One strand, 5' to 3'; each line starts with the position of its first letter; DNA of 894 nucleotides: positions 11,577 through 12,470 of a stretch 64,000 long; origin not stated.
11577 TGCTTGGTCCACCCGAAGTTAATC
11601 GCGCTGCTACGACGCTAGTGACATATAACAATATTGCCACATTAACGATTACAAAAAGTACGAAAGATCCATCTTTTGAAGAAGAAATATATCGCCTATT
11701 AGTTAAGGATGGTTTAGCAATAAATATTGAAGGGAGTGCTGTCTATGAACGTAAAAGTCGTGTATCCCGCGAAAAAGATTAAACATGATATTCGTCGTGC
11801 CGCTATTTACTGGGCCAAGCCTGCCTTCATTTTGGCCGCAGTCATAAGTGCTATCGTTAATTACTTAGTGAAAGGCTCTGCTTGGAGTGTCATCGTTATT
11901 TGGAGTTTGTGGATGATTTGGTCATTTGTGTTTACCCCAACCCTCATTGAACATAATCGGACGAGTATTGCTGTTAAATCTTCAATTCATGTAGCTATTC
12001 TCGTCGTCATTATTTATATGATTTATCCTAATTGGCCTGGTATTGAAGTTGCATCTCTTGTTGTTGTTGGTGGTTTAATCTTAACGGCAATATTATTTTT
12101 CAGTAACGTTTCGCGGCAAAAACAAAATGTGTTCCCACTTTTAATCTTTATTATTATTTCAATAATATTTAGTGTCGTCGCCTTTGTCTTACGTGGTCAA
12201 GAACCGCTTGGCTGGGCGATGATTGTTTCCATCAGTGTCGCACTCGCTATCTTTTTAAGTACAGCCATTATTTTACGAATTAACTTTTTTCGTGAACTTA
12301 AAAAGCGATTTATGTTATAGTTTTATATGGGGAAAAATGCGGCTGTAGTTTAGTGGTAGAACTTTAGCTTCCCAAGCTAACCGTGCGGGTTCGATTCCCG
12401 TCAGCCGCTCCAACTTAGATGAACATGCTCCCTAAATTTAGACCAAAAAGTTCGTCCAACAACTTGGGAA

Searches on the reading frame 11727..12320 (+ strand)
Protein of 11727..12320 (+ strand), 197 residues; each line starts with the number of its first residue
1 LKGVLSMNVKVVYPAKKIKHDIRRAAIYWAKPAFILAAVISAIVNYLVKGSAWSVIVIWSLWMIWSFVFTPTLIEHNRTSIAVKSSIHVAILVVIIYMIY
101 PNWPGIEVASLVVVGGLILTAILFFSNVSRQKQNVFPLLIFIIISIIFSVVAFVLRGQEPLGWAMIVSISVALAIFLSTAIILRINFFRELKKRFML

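Call 4: search_protein_families(library=pfam, proteins=[window:11727-12320:+], max_evalue=0.1)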
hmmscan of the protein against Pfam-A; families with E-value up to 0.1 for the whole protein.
window:11727-12320:+ (197 aa): 2 families
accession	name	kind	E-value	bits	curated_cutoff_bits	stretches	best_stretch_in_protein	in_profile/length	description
PF19845.4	DUF6320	-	9e-07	29.3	29.9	1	13-197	1-186/186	Family of unknown function (DUF6320)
PF13209.11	DUF4017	-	0.0012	19.2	21.6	1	133-182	3-51/60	Protein of unknown function (DUF4017)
